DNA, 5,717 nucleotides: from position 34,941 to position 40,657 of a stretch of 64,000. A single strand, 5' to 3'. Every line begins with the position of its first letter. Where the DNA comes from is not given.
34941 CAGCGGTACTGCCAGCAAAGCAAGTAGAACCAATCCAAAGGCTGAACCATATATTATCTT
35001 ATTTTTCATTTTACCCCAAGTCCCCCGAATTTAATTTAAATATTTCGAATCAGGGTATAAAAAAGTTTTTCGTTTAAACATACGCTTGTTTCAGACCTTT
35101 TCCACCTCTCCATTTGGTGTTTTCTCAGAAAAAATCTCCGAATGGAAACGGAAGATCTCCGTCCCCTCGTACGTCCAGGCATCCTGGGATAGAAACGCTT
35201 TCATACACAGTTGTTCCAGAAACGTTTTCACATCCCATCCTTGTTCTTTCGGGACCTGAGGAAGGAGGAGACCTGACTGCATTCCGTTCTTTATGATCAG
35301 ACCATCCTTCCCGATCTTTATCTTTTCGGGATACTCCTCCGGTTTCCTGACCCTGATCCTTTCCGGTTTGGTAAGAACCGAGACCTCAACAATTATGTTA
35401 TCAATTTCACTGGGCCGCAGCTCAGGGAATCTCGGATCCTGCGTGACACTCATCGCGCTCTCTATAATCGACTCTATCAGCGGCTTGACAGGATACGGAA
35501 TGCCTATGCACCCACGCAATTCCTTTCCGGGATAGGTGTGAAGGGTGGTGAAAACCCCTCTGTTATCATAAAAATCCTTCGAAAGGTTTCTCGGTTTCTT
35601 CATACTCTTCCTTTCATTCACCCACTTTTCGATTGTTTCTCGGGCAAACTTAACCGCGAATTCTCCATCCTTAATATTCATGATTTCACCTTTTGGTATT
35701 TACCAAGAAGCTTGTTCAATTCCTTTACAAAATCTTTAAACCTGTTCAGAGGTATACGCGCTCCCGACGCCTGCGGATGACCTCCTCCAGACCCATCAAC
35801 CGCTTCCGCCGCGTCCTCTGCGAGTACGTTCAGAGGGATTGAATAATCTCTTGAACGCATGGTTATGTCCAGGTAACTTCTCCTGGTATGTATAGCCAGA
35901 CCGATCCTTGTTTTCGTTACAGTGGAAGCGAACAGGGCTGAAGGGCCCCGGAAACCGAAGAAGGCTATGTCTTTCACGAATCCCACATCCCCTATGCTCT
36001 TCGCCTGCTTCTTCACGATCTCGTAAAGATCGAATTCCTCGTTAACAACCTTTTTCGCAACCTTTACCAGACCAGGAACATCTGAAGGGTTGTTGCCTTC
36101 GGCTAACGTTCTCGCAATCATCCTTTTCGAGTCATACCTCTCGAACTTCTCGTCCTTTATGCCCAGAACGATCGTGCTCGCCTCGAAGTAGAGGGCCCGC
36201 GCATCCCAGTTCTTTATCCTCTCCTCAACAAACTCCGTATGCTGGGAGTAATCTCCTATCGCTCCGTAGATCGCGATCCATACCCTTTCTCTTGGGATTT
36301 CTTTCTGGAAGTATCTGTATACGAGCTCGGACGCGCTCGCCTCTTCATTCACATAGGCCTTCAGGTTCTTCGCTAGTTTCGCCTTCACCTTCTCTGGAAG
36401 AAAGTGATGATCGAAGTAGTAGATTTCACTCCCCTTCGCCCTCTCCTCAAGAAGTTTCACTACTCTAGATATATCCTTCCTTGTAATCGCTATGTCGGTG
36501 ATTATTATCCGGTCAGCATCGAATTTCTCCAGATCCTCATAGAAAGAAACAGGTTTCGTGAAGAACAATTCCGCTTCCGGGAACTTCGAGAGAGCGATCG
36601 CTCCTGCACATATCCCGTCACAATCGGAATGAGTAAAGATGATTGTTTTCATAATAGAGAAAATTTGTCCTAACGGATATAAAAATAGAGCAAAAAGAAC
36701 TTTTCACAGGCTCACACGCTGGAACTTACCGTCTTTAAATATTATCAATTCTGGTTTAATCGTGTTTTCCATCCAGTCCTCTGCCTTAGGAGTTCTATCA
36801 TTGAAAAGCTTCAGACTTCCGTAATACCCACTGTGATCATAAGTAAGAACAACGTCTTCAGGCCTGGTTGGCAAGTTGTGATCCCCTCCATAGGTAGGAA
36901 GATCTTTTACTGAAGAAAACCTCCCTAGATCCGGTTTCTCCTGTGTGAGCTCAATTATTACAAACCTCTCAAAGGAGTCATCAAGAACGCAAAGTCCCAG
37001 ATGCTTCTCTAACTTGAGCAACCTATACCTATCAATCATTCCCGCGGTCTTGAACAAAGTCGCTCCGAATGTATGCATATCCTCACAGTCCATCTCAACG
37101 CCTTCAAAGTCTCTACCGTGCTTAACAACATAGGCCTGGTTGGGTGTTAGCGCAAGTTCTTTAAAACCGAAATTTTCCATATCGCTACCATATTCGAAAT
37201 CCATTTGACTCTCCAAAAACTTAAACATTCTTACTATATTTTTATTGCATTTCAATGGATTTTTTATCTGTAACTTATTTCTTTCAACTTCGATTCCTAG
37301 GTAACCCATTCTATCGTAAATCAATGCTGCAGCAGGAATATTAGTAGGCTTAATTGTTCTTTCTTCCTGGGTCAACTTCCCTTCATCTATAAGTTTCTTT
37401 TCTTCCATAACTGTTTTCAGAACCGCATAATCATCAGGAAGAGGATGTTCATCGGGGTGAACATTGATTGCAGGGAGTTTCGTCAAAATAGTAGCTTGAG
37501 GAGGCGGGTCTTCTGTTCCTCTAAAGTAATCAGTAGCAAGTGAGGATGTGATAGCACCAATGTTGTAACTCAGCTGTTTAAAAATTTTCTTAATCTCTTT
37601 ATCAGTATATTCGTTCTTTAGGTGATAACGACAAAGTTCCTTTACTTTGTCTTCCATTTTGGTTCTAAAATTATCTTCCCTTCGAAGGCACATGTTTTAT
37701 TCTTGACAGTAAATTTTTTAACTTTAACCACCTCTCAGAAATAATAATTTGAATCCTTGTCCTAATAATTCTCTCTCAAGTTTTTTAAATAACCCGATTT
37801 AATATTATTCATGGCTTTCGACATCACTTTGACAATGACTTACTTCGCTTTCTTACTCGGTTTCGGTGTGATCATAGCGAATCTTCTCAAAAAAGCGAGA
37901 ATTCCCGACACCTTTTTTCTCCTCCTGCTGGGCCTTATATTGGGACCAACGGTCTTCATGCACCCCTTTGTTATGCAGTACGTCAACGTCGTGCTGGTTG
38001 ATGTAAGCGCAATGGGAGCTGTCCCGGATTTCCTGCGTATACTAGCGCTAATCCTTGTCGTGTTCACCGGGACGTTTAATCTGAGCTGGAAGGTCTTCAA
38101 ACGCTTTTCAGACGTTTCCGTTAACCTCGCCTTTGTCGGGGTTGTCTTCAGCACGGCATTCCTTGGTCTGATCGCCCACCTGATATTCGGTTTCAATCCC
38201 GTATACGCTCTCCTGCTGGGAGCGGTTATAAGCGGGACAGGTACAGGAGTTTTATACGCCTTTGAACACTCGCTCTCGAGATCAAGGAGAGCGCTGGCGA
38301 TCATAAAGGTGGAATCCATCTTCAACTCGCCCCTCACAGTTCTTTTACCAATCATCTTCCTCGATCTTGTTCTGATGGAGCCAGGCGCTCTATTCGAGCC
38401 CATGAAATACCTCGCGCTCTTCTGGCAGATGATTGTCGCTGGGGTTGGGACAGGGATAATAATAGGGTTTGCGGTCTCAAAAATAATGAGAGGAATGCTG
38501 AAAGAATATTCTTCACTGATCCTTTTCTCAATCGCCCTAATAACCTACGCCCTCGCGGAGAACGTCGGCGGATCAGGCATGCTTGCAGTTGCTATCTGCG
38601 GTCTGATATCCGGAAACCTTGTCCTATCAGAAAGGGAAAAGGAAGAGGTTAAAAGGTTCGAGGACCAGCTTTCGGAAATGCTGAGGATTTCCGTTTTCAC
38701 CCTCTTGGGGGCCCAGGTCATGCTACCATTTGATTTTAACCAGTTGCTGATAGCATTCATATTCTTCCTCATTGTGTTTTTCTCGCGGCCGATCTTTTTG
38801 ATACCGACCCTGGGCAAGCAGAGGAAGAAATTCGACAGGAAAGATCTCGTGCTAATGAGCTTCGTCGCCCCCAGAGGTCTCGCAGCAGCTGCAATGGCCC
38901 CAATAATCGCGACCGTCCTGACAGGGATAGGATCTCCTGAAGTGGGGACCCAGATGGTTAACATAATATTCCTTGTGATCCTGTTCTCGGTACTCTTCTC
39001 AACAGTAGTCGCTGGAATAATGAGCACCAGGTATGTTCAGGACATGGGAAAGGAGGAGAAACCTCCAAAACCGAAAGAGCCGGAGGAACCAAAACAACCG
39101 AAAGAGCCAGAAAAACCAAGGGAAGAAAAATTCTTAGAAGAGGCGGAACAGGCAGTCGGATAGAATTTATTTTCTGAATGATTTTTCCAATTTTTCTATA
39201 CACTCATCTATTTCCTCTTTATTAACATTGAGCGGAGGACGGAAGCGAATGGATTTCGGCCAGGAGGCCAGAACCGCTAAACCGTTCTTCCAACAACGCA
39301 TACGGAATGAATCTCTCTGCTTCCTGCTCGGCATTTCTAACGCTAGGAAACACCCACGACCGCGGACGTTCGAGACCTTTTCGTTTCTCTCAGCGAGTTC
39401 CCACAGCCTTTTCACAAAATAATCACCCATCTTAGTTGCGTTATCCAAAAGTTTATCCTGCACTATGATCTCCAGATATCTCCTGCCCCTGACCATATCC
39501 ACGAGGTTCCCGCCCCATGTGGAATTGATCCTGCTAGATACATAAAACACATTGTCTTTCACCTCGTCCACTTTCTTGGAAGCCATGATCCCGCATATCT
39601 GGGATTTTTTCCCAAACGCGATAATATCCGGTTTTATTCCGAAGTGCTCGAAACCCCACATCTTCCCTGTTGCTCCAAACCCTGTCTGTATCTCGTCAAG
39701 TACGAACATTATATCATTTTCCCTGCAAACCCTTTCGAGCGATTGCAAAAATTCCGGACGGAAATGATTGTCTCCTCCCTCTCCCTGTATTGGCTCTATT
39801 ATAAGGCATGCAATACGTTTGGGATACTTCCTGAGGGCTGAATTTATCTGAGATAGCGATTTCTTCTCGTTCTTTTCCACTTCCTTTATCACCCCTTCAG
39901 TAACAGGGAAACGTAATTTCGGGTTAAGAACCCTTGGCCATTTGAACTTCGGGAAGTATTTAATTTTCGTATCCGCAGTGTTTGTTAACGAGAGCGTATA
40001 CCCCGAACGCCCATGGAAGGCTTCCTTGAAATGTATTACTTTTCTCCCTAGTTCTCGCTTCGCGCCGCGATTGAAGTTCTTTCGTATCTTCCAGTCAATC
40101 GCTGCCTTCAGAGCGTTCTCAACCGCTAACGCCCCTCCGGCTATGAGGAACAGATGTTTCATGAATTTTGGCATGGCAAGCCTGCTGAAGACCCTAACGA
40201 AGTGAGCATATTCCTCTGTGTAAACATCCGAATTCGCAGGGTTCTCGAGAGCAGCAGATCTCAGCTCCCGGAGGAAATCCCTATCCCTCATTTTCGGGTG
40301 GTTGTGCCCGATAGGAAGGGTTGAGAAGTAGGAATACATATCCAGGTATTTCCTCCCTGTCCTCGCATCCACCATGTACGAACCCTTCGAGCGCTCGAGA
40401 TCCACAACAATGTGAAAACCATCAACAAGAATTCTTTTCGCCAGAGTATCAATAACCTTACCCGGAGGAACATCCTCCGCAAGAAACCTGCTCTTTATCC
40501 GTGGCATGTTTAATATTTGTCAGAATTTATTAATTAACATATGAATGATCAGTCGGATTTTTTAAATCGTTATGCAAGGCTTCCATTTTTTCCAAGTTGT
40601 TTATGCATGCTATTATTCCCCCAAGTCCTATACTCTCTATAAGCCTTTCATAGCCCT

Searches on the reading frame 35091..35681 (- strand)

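Call 27: search_protein_families(library=pfam, proteins=[window:35091-35681:-], max_evalue=0.00001)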
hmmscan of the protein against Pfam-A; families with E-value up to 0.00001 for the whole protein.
window:35091-35681:- (196 aa): 1 family
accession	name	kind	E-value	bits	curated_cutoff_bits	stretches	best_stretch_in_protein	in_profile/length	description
PF01871.22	AMMECR1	-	2e-52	177.5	25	1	10-184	1-168/168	AMMECR1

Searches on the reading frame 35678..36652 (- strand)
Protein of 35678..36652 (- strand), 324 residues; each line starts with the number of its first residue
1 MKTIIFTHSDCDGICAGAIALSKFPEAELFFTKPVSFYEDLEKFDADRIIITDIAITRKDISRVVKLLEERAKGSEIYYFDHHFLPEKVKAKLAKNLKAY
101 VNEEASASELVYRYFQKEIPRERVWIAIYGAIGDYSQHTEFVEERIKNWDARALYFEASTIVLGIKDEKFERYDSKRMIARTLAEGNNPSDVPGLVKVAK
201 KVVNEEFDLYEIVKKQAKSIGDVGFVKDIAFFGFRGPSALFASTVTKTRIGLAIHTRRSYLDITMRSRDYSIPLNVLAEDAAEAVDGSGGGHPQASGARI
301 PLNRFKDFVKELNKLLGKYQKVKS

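Call 27: search_protein_families(library=pfam, proteins=[window:35678-36652:-], max_evalue=0.00001)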
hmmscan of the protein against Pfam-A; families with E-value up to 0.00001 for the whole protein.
window:35678-36652:- (324 aa): 2 families
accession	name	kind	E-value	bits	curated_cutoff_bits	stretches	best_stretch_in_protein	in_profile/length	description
PF02272.25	DHHA1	-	1.1e-11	45.6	25.9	1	260-317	44-101/102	DHHA1 domain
PF01368.27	DHH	-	1.7e-08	35.2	28.1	1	2-118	1-105/125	DHH family, N-terminal domain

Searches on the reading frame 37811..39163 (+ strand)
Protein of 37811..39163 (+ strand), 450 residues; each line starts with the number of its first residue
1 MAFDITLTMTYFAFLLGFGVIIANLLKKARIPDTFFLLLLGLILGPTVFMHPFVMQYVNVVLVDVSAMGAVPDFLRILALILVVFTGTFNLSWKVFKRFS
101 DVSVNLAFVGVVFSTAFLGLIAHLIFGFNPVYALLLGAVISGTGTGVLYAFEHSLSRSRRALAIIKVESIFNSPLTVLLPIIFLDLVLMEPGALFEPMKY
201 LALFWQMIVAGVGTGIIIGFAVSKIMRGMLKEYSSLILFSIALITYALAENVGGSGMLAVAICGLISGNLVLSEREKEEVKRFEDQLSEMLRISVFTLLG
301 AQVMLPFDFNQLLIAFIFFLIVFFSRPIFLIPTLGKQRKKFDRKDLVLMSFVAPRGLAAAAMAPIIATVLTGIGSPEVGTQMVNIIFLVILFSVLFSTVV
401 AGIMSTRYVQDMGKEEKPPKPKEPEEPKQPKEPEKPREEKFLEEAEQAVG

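Call 27: search_protein_families(library=pfam, proteins=[window:37811-39163:+], max_evalue=0.00001)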
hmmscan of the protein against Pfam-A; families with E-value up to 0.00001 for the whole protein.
window:37811-39163:+ (450 aa): 1 family
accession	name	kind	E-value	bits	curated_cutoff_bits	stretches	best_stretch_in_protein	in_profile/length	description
PF00999.27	Na_H_Exchanger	-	7.6e-38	130.8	26.2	1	22-400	9-368/375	Sodium/hydrogen exchanger, transmembrane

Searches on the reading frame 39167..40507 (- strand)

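Call 27: search_protein_families(library=pfam, proteins=[window:39167-40507:-], max_evalue=0.00001)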
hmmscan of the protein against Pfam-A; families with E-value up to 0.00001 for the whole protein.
window:39167-40507:- (446 aa): 1 family
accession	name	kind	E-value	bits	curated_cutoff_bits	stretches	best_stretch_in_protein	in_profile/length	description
PF00202.27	Aminotran_3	-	7.7e-88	295.3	30.5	1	32-442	8-401/403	Aminotransferase class-III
